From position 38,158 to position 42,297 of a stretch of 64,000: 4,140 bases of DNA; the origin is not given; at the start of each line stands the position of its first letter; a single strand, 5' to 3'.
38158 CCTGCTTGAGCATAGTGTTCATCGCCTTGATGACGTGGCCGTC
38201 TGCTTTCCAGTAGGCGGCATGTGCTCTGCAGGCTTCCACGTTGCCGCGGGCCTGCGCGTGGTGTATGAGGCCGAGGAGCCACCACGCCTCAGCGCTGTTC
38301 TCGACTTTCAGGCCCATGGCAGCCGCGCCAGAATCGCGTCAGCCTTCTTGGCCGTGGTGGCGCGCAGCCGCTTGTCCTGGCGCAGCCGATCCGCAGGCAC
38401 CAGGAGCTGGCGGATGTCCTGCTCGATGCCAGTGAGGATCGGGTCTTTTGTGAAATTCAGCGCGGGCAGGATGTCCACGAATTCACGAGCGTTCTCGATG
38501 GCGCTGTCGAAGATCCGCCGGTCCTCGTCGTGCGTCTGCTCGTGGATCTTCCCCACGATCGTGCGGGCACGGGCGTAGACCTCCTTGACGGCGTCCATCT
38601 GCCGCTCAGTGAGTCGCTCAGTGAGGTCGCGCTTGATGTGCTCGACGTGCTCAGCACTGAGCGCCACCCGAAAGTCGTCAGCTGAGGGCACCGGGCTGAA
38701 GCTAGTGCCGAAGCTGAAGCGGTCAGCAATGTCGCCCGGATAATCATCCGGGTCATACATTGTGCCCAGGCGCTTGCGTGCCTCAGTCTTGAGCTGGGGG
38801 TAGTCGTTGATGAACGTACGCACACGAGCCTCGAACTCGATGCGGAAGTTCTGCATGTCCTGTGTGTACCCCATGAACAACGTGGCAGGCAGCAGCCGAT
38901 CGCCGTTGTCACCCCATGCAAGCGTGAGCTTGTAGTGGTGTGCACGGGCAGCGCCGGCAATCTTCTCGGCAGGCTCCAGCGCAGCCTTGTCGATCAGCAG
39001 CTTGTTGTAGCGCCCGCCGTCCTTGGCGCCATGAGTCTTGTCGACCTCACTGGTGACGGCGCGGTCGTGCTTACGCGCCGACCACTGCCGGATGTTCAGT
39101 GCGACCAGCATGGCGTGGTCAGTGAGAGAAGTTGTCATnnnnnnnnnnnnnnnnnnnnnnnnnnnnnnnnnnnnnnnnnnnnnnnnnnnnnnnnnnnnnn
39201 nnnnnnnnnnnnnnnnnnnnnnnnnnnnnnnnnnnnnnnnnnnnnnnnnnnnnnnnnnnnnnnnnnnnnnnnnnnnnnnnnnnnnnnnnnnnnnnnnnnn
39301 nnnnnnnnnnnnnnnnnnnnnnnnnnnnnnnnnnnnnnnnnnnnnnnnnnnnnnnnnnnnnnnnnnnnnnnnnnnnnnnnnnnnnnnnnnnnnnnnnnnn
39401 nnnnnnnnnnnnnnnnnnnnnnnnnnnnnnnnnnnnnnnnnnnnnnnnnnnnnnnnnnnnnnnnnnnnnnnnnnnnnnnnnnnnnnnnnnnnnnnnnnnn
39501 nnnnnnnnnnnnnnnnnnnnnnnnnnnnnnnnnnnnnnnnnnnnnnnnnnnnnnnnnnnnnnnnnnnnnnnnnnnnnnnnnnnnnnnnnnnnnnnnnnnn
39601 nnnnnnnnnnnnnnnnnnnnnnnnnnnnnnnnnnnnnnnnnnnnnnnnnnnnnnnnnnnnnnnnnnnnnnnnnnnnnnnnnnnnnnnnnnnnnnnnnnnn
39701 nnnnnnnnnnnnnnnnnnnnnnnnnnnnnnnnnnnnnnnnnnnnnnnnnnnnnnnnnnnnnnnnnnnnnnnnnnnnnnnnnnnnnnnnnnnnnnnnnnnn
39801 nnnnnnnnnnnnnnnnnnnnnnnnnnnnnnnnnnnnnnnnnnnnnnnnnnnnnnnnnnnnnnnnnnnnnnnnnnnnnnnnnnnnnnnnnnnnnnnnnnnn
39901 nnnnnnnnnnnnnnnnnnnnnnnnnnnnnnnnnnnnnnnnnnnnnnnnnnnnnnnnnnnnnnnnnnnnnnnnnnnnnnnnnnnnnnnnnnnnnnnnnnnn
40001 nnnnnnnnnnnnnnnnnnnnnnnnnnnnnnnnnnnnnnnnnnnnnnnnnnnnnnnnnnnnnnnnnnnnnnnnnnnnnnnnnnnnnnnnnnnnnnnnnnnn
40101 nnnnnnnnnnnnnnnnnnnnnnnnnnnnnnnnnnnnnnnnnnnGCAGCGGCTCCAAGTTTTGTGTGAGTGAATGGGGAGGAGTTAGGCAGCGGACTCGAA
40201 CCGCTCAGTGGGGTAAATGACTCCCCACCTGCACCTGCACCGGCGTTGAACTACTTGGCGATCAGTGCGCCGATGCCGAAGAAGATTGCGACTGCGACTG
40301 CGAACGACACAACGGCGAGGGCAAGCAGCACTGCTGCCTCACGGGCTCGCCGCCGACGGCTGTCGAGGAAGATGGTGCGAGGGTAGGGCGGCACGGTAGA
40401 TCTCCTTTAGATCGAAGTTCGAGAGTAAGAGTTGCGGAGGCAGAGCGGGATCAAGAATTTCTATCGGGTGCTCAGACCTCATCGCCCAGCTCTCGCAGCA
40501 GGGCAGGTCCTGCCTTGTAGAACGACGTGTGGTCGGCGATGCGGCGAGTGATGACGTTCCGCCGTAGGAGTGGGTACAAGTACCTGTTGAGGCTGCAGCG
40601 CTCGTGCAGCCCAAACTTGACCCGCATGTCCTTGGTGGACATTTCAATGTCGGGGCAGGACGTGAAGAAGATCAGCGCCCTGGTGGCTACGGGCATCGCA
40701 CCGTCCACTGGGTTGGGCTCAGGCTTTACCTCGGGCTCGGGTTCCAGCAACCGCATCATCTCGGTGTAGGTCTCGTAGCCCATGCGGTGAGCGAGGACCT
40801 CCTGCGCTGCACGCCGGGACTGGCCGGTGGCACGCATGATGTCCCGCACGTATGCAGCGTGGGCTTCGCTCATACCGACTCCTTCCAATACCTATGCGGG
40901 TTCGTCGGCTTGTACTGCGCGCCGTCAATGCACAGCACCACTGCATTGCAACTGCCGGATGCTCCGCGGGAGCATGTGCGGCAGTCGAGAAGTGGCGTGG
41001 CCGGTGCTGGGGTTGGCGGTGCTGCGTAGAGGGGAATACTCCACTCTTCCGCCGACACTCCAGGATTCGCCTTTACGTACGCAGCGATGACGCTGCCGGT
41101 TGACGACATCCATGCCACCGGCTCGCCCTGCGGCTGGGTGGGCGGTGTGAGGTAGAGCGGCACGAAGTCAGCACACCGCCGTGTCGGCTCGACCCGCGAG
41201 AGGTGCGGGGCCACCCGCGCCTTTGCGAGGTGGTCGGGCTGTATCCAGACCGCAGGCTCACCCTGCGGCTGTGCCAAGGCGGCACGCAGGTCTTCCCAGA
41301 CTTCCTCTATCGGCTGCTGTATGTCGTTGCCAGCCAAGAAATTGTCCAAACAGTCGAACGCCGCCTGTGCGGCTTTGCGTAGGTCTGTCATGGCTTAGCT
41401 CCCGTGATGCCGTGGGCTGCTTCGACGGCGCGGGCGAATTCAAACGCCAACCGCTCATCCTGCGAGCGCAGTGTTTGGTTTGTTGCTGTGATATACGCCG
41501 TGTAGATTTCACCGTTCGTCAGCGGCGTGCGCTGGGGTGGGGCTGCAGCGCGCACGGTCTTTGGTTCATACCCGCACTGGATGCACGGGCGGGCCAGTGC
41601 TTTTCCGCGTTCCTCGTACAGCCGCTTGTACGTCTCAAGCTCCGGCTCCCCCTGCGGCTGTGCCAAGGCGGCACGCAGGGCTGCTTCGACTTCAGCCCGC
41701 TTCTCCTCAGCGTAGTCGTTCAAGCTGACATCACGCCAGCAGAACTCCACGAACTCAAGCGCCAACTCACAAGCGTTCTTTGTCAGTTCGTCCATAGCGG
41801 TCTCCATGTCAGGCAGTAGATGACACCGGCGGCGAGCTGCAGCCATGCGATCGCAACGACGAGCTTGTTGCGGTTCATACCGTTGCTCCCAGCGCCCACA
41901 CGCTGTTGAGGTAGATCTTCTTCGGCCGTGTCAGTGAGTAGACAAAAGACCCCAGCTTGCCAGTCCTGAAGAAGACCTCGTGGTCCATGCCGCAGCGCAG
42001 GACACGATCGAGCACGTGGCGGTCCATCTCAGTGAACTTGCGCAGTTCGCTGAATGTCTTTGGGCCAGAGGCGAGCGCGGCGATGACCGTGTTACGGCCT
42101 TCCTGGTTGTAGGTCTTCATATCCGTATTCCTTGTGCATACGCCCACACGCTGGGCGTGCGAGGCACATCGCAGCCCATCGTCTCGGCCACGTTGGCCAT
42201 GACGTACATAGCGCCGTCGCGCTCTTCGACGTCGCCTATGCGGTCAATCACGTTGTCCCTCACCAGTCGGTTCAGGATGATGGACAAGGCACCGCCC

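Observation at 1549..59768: Genome-wide palindrome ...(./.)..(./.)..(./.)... next to gene starts on both strands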

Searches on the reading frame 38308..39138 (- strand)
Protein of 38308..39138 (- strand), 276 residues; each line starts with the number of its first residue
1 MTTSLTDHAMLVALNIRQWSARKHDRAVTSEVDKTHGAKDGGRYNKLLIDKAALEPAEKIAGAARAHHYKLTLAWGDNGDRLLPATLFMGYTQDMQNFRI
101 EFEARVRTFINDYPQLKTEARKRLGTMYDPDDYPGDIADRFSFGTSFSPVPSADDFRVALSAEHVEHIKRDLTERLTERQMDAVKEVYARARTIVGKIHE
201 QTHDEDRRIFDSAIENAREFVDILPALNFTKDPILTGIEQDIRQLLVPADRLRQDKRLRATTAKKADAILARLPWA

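Call 36: search_protein_families(library=pfam, proteins=[window:38308-39138:-], max_evalue=0.05)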
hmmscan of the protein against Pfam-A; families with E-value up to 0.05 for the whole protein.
window:38308-39138:- (276 aa): 1 family
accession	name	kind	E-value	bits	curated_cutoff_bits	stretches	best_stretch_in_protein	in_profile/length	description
PF11348.13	DUF3150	-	0.00056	19.7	24.9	1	7-189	2-190/257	Protein of unknown function (DUF3150)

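Call 103: search_protein_families(library=phrogs, proteins=[window:38308-39138:-], max_evalue=0.001)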
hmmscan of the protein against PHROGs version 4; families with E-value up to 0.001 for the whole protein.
window:38308-39138:- (276 aa): 0 families

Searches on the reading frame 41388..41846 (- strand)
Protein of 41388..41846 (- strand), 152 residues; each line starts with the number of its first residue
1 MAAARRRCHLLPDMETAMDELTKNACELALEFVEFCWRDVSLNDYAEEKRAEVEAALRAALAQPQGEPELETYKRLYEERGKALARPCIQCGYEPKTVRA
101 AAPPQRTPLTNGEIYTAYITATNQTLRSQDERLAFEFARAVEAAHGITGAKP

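Call 13: search_protein_families(library=phrogs, proteins=[window:41388-41846:-], max_evalue=0.001)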
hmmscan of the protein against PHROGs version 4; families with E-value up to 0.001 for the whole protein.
window:41388-41846:- (152 aa): 0 families

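Call 34: search_protein_families(library=pfam, proteins=[window:41388-41846:-], max_evalue=0.05)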
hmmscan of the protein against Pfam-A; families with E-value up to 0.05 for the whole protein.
window:41388-41846:- (152 aa): 1 family
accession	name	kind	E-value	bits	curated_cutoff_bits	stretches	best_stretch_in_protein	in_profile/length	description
PF21863.2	HTH_67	-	0.016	15.3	27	0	31-82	67-118/268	Helix-turn-helix family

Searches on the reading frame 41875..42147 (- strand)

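Call 13: search_protein_families(library=phrogs, proteins=[window:41875-42147:-], max_evalue=0.001)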
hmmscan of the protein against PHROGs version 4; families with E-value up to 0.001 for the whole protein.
window:41875-42147:- (90 aa): 0 families

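Call 34: search_protein_families(library=pfam, proteins=[window:41875-42147:-], max_evalue=0.05)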
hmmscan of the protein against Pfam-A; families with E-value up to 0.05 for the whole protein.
window:41875-42147:- (90 aa): 2 families
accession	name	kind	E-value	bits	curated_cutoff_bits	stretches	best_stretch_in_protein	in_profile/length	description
PF25213.1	HVO_A0261_N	-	0.015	15.6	35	1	16-58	11-53/86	HVO_A0261 N-terminal domain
PF08032.17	SpoU_sub_bind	-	0.035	14.9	22.8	0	16-35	3-21/76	RNA 2'-O ribose methyltransferase substrate binding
